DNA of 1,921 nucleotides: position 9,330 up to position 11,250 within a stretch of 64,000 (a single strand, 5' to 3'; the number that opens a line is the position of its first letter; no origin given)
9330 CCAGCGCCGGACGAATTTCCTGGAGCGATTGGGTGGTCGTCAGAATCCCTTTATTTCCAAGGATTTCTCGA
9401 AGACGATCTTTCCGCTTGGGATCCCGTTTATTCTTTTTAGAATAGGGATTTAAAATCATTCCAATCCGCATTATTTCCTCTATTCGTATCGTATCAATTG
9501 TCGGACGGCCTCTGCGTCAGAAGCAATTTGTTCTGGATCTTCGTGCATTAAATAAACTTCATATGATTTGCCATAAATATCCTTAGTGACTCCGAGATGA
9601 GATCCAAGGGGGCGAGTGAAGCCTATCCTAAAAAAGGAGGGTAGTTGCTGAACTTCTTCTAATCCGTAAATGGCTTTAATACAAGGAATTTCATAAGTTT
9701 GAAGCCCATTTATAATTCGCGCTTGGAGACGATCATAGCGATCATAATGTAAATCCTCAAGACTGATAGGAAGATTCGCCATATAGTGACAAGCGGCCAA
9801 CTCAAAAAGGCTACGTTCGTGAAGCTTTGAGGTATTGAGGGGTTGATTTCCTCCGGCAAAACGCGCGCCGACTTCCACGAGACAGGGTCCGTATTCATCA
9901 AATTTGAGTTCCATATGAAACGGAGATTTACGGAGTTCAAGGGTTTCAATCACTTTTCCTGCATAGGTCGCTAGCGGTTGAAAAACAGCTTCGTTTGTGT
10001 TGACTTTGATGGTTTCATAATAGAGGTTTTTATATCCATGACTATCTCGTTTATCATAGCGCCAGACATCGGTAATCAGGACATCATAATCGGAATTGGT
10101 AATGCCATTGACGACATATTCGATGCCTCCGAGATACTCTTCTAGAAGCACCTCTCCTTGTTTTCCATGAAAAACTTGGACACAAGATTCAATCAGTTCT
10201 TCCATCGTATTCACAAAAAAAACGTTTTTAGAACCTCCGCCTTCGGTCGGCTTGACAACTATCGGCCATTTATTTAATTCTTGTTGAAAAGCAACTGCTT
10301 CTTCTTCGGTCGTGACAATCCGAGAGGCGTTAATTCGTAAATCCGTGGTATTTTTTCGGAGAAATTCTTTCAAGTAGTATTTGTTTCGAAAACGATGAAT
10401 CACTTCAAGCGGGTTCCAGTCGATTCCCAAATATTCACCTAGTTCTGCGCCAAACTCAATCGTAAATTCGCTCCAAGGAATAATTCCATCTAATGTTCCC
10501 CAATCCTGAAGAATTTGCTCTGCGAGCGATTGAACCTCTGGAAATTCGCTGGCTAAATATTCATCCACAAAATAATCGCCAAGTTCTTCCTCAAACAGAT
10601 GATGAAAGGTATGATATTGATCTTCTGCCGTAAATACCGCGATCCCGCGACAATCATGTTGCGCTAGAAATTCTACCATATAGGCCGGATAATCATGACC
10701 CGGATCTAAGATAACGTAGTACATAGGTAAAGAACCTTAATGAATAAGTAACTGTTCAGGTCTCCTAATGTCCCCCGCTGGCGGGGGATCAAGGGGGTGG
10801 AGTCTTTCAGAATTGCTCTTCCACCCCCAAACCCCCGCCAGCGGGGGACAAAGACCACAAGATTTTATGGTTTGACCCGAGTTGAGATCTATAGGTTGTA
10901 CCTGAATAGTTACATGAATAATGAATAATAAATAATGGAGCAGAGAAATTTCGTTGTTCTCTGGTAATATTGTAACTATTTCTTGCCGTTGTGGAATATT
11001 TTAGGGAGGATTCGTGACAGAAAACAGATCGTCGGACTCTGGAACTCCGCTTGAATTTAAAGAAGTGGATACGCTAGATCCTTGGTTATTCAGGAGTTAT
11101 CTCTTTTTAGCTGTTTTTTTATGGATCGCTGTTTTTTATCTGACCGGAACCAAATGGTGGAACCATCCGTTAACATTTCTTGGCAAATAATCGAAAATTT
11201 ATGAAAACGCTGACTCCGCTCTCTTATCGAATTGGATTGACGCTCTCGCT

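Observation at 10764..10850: Second repeat family: GC-rich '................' hairpin elements, present as an inverted pair here and again at 57106-57143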

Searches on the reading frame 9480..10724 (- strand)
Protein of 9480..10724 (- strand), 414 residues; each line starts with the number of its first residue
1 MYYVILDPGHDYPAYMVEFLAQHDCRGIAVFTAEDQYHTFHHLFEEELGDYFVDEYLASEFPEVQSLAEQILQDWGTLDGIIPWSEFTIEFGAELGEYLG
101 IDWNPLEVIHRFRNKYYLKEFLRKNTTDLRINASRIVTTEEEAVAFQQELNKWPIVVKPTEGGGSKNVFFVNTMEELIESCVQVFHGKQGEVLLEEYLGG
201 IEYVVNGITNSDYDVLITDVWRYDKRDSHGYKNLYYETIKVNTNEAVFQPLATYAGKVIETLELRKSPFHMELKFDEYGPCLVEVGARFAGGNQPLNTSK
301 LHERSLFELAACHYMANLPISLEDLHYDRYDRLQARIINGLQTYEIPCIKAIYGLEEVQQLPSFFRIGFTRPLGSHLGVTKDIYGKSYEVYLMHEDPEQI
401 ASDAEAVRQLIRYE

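Call 9: find_encoding_contigs(protein=window:9480-10724:-, flank=3000, max_places=6)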
Protein window:9480-10724:- (414 aa): 4 contigs read that carry it; 3 places shown.
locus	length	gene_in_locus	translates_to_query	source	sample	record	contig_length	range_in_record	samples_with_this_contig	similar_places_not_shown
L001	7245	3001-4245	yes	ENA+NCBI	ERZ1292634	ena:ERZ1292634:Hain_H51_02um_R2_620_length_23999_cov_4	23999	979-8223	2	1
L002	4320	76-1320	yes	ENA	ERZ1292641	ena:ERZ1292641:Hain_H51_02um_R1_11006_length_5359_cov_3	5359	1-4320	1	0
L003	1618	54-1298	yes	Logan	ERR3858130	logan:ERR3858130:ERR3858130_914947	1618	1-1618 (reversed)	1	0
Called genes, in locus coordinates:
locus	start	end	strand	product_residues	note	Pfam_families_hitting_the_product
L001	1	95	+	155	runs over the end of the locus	-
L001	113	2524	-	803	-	-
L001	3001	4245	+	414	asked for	PF01071:GARS_A (weak), PF02655:ATP-grasp_3 (weak), PF07478:Dala_Dala_lig_C (weak), PF13535:ATP-grasp_4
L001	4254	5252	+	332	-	PF00781:DAGK_cat (weak)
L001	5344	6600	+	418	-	-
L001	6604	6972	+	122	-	PF07883:Cupin_2 (weak)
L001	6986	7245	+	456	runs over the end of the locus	-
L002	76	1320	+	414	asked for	PF01071:GARS_A (weak), PF02655:ATP-grasp_3 (weak), PF07478:Dala_Dala_lig_C (weak), PF13535:ATP-grasp_4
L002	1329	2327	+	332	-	PF00781:DAGK_cat (weak)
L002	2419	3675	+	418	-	-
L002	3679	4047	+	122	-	PF07883:Cupin_2 (weak)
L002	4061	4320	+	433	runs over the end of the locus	?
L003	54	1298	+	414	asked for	PF01071:GARS_A (weak), PF02655:ATP-grasp_3 (weak), PF07478:Dala_Dala_lig_C (weak), PF13535:ATP-grasp_4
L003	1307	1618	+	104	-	?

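Call 22: search_protein_families(library=pfam, proteins=[window:9480-10724:-])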
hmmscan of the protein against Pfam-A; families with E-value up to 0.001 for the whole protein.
window:9480-10724:- (414 aa): 5 families
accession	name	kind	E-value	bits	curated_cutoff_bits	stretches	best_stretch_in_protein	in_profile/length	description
PF13535.11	ATP-grasp_4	-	1.5e-14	54.4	27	1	153-291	3-155/160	ATP-grasp domain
PF01071.24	GARS_A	-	5.6e-07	30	27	1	114-212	2-103/194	Phosphoribosylglycinamide synthetase, ATP-grasp (A) domain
PF07478.18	Dala_Dala_lig_C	-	7.5e-07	29.3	24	1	136-265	20-152/204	D-ala D-ala ligase C-terminus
PF02655.19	ATP-grasp_3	-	3.7e-06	27.6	23.2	1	114-291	3-159/160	ATP-grasp domain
PF02786.22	CPSase_L_D2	-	3.5e-05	23.9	19.8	1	133-203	18-94/211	Carbamoyl-phosphate synthase L chain, ATP binding domain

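Call 23: find_homologous_proteins(query=window:9480-10724:-, max_evalue=1e-20)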
Query window:9480-10724:- (414 aa): 186 proteins with E <= 1e-20 among 7568 candidates; the best 120 are listed.
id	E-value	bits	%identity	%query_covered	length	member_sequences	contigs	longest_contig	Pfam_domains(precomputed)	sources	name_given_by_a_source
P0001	6.2e-284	959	100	100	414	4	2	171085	PF13535.12,PF02655.20,PF01071.25,PF07478.19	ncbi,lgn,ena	ncbi:MAG: ATP-grasp domain-containing protein [Planctomycetota bacterium]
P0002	2.3e-218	743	77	100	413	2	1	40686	PF13535.12,PF02655.20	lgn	-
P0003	5.9e-183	627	66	100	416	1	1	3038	PF13535.12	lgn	-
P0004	8.9e-183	626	66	100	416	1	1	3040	PF13535.12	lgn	-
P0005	3.0e-182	624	66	100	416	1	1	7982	PF13535.12,PF02655.20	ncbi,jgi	jgi:predicted ATP-grasp superfamily ATP-dependent carboligase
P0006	1.1e-177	609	64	100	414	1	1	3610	PF13535.12,PF02655.20,PF01071.25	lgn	-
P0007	2.3e-177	608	63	100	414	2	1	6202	PF13535.12,PF02786.23,PF02655.20,PF01071.25,PF07478.19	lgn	-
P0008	2.8e-177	608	63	100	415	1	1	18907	PF13535.12,PF02786.23,PF02655.20,PF01071.25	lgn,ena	-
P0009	3.3e-177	608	64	100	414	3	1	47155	PF13535.12,PF02786.23,PF02655.20,PF01071.25,PF07478.19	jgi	jgi:predicted ATP-grasp superfamily ATP-dependent carboligase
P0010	1.6e-175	602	63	100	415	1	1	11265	PF13535.12,PF02655.20,PF01071.25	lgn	-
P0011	2.7e-173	595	64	100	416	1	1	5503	PF13535.12,PF02786.23,PF02655.20,PF01071.25,PF07478.19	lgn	-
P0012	9.8e-173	593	64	100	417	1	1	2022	PF13535.12,PF02786.23,PF01071.25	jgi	jgi:hypothetical protein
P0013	2.0e-171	589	61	100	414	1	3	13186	PF13535.12,PF02786.23,PF02655.20,PF01071.25,PF07478.19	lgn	-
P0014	4.0e-171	588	61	100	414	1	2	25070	PF13535.12,PF02786.23,PF01071.25,PF18603.8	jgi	jgi:biotin carboxylase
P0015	9.2e-168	577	60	100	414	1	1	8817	PF13535.12,PF02786.23,PF02655.20,PF01071.25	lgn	-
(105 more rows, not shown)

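Call 24: find_encoding_contigs(protein=P0002, flank=4000, max_places=3)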
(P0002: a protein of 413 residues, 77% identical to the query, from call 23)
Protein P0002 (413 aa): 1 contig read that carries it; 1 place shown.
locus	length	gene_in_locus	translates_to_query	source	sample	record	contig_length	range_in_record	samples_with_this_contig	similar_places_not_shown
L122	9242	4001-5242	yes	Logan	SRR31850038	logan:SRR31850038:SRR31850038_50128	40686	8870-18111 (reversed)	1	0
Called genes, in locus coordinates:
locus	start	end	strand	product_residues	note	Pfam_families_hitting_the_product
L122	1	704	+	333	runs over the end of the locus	PF01180:DHO_dh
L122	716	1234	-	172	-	PF07853:DUF1648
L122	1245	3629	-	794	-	PF01564:Spermine_synth (weak)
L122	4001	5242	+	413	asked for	PF02655:ATP-grasp_3 (weak), PF13535:ATP-grasp_4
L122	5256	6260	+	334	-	PF00781:DAGK_cat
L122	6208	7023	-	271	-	PF13641:Glyco_tranf_2_3 (weak), PF00535:Glycos_transf_2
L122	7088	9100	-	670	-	PF07719:TPR_2 (faint), PF00069:Pkinase, PF07714:PK_Tyr_Ser-Thr, PF17667:Pkinase_fungal, PF03109:ABC1, PF13431:TPR_17 (faint)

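Call 25: find_encoding_contigs(protein=P0009, flank=4000, max_places=3)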
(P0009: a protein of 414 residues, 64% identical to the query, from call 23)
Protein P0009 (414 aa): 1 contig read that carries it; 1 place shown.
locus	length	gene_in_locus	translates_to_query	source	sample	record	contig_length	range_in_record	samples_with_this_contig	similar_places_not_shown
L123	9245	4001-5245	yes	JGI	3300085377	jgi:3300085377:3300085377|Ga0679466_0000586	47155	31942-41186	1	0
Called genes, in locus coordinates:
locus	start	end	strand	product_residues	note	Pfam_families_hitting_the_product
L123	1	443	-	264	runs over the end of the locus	PF01209:Ubie_methyltran, PF13489:Methyltransf_23, PF05148:Methyltransf_8 (faint), PF08241:Methyltransf_11, PF08242:Methyltransf_12, PF13649:Methyltransf_25, PF13847:Methyltransf_31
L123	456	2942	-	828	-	PF00496:SBP_bac_5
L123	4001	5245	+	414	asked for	PF01071:GARS_A (weak), PF02655:ATP-grasp_3 (weak), PF02786:CPSase_L_D2 (weak), PF07478:Dala_Dala_lig_C (weak), PF13535:ATP-grasp_4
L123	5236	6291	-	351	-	PF01553:Acyltransferase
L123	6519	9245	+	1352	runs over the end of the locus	PF00069:Pkinase, PF07714:PK_Tyr_Ser-Thr, PF00069:Pkinase, PF13191:AAA_16, PF13424:TPR_12, PF13424:TPR_12, PF17874:TPR_MalT, PF13424:TPR_12, +18 more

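Call 26: find_encoding_contigs(protein=P0005, flank=4000, max_places=3)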
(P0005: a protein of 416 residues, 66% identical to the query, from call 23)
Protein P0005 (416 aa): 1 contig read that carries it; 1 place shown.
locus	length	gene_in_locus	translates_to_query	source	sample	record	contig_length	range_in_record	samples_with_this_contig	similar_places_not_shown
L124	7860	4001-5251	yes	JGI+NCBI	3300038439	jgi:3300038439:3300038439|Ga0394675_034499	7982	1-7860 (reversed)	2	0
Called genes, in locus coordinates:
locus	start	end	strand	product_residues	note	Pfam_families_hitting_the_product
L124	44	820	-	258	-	PF01427:Peptidase_M15, PF02557:VanY (weak)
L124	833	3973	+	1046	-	PF00069:Pkinase, PF07714:PK_Tyr_Ser-Thr, PF01636:APH (faint), PF03109:ABC1 (weak), PF08308:PEGA (faint), PF03781:FGE-sulfatase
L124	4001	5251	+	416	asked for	PF02655:ATP-grasp_3 (weak), PF13535:ATP-grasp_4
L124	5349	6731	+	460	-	-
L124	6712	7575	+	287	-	-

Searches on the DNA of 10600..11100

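Call 16: search_rna_families(source=window, start=10600, end=11100, threshold=evalue, max_evalue=10)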
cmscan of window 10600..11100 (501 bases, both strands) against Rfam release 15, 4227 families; matches with E-value up to 10: 23.
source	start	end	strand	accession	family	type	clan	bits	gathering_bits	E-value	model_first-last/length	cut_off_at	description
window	10769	10850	+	RF03900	mir-9242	Gene; miRNA;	-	36.1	62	9.2e-05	1-66/66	no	mir-9242 microRNA precursor family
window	10766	10853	-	RF03457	MIR173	Gene; miRNA;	-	29.6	70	0.00048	1-102/102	no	MIR173 microRNA precursor family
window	10772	10847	-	RF01916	mir-988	Gene; miRNA;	-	29.5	72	0.00055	1-80/80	no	mir-988 microRNA precursor family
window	10773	10846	+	RF04090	mir-6529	Gene; miRNA;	-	26.7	71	0.0035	1-79/79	no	mir-6529 microRNA precursor family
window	10758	10857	+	RF03458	mir-766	Gene; miRNA;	-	26.2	110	0.00099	1-108/108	no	mir-766 microRNA precursor family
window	10774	10845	-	RF03253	mir-4654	Gene; miRNA;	-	25.7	87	0.0073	1-76/76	no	mir-4654 microRNA precursor family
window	10768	10851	-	RF03952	mir-3718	Gene; miRNA;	-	25.6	78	0.0021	1-92/92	no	mir-3718 microRNA precursor family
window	10768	10849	-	RF03206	mir-3102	Gene; miRNA;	-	24.9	61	0.051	1-104/104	no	mir-3102 microRNA precursor family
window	10769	10849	-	RF03856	mir-1188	Gene; miRNA;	-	23.9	106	0.01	1-82/82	no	mir-1188 microRNA precursor family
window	10767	10871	-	RF02794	Pab19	Gene; snRNA; snoRNA; HACA-box;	-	23.8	55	0.09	1-102/102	no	Pab19 RNA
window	10776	10843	-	RF03964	mir-H1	Gene; miRNA;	-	23.8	97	0.14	1-85/85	no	mir-H1 microRNA precursor family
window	10759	10857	-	RF03329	mir-4743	Gene; miRNA;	-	23.3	72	0.017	1-101/101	no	mir-4743 microRNA precursor family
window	10769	10850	+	RF04284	mir-532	Gene; miRNA;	-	22.4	75.2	0.017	1-75/75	no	mir-532 microRNA precursor family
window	10761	10859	-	RF00676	mir-127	Gene; miRNA;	-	19.8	60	0.061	1-97/97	no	mir-127 microRNA precursor family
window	10784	10841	-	RF03446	mir-2954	Gene; miRNA;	-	19.7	96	0.3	1-63/63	no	mir-2954 microRNA precursor family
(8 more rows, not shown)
